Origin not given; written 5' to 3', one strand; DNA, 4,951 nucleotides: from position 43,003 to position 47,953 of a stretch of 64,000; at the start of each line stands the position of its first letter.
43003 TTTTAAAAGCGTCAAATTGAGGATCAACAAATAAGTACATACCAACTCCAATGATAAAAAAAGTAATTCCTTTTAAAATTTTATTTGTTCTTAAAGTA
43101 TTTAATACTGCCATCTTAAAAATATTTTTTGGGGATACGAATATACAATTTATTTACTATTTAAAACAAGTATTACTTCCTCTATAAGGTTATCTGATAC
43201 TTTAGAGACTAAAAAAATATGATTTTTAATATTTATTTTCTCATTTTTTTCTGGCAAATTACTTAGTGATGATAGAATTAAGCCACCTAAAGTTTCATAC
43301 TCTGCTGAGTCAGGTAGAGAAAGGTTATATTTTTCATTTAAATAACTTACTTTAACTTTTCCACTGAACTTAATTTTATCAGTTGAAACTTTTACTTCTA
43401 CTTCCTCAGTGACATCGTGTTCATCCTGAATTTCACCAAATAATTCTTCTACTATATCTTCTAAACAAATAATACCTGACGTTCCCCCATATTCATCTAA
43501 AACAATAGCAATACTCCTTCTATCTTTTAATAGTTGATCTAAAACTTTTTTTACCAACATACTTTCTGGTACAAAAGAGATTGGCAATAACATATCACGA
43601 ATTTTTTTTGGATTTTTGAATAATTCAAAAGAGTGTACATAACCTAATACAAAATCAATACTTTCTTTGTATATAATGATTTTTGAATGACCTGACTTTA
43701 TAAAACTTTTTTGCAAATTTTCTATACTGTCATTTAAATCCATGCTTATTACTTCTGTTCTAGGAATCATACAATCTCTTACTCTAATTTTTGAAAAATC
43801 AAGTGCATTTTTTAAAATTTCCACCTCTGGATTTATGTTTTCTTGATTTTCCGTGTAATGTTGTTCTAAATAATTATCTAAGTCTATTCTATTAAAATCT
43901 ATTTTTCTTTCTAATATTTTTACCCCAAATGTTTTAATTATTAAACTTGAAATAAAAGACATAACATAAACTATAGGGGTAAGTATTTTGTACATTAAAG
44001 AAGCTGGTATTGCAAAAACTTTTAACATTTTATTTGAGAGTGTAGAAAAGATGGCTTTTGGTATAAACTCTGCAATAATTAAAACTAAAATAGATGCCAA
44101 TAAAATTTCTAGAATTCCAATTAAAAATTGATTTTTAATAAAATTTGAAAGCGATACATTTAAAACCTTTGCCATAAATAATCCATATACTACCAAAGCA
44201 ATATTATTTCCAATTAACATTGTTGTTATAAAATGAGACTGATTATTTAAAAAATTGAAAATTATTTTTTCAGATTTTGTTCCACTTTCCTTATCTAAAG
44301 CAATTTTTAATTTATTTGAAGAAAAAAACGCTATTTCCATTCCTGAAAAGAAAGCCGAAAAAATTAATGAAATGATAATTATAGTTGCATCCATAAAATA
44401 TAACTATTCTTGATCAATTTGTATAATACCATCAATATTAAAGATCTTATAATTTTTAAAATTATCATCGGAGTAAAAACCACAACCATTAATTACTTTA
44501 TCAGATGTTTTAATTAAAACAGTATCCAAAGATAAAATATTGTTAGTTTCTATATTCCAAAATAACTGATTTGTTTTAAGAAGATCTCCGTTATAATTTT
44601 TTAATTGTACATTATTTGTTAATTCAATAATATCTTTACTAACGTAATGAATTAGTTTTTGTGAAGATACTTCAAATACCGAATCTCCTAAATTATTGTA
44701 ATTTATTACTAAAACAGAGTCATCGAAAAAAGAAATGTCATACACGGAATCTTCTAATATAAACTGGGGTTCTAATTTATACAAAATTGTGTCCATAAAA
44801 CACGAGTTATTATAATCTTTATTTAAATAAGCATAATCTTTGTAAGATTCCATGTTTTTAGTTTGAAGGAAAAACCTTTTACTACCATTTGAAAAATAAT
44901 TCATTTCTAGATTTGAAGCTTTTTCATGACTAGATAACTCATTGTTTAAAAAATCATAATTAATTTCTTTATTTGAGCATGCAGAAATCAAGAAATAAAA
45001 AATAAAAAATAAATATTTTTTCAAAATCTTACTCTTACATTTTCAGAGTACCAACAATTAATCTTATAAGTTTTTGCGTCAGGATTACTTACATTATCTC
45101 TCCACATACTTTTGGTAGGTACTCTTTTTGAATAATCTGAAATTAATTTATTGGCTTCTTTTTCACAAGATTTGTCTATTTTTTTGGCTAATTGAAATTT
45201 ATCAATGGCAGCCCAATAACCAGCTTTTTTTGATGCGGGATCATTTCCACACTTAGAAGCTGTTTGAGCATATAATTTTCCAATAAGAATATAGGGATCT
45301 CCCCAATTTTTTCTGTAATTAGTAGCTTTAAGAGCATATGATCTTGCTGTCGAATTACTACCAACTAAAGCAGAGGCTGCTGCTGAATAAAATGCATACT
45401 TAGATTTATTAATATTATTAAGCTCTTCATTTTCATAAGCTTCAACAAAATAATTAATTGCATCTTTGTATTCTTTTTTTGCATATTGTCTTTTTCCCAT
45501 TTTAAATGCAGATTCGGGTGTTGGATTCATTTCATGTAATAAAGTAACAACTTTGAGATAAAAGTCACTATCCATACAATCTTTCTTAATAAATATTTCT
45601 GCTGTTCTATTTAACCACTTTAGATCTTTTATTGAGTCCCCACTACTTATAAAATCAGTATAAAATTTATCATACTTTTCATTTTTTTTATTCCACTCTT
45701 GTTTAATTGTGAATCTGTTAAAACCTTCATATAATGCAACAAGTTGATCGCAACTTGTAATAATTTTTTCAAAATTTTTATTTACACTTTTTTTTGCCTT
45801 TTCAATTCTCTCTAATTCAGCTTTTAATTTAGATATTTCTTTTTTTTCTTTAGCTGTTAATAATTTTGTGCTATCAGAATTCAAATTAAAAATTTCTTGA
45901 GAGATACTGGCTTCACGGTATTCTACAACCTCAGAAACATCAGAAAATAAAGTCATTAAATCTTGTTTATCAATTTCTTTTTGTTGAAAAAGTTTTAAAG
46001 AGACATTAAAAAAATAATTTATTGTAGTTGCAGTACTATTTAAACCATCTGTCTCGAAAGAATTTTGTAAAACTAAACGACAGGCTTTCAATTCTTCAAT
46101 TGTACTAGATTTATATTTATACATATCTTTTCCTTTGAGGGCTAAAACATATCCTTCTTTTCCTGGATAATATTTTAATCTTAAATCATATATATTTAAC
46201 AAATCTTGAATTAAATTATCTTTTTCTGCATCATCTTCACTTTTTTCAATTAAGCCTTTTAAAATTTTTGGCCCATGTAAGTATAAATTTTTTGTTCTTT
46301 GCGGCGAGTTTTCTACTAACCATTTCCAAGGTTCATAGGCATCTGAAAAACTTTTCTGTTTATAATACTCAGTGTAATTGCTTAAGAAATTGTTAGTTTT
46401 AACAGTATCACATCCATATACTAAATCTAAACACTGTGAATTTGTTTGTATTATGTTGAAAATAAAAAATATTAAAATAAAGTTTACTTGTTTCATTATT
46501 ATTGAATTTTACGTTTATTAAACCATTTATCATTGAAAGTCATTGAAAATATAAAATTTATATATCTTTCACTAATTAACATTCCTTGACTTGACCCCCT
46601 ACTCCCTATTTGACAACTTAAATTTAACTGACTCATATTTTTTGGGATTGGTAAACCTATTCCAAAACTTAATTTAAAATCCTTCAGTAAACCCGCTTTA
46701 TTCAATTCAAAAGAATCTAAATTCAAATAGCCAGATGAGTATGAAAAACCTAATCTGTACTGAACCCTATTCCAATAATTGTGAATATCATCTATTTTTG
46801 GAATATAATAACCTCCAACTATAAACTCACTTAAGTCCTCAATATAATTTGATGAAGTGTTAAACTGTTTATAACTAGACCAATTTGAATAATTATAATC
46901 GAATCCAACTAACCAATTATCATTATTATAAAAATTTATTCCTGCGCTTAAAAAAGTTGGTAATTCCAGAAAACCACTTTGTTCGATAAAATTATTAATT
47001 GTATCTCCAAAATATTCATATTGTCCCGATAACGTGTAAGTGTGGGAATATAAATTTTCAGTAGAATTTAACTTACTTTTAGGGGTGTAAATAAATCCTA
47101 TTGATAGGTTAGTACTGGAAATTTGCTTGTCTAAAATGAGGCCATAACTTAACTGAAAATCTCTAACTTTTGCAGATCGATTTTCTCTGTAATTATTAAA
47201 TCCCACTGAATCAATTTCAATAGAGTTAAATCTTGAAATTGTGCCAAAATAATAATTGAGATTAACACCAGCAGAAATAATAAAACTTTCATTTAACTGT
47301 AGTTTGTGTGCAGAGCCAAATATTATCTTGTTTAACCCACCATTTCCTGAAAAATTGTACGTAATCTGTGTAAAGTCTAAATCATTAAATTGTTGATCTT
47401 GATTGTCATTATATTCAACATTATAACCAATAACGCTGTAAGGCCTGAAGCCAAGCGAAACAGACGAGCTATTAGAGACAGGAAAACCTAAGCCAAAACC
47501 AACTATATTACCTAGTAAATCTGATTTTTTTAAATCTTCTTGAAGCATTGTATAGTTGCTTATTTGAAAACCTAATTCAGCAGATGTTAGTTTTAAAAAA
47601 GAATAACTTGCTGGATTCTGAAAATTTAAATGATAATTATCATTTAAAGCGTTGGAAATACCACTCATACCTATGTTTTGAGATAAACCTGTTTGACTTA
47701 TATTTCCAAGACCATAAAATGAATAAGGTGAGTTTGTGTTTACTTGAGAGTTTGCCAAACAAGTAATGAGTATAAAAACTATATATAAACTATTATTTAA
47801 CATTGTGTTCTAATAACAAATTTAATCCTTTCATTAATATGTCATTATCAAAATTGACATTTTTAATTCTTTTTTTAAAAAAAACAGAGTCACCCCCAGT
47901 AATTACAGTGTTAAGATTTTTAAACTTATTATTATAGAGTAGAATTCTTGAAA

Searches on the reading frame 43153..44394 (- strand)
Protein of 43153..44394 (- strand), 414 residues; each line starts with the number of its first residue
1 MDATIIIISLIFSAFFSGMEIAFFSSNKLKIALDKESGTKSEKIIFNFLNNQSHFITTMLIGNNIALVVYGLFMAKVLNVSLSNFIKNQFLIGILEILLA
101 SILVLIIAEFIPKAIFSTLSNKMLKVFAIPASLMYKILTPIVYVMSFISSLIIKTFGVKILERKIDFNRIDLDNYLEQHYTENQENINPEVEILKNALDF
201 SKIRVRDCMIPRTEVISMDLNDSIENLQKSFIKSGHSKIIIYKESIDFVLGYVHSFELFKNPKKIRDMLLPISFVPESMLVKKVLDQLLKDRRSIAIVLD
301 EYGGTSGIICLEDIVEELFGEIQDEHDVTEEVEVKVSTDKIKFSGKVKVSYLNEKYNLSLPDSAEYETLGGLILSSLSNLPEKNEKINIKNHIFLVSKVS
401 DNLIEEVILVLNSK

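Call 97: search_protein_families(library=ncbifam, proteins=[window:43153-44394:-], max_evalue=0.00001)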
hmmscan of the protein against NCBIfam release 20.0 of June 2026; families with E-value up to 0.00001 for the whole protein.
window:43153-44394:- (414 aa): 4 families
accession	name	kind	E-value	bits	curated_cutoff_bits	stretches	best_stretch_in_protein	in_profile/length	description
TIGR03520.1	GldE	subfamily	3.2e-58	197.7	376.05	1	7-407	2-403/408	gliding motility-associated protein GldE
NF008604.1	PRK11573.1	equivalog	7.9e-46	156.8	475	1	5-409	12-416/428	hypothetical protein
NF052568.1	PolamExpPaeASal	equivalog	4e-38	131.3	500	1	4-408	5-421/424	polyamine export protein PaeA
NF011675.0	PRK15094.1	equivalog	6.4e-32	111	379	1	182-403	45-273/292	CNNM family magnesium/cobalt transport protein CorC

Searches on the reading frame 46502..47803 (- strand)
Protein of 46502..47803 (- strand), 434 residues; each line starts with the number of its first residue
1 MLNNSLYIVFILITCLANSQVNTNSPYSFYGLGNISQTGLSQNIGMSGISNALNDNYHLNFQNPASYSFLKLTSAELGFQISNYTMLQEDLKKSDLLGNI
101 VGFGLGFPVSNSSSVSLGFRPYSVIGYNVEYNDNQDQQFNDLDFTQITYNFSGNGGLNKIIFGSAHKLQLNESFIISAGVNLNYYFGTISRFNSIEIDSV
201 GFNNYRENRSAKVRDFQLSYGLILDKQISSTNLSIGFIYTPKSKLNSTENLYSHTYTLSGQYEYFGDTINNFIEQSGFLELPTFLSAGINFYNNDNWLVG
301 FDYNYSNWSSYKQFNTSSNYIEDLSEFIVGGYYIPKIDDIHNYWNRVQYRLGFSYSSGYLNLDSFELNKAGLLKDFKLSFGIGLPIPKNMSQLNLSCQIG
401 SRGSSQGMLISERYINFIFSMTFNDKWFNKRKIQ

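Call 97: search_protein_families(library=ncbifam, proteins=[window:46502-47803:-], max_evalue=0.00001)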
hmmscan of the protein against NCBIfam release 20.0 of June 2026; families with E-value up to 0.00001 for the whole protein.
window:46502-47803:- (434 aa): 1 family
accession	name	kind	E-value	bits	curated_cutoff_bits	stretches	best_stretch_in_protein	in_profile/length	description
NF053685.1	BamG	equivalog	2.1e-95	320.1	250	1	20-432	2-397/397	BamG family beta-barrel-assembly machinery protein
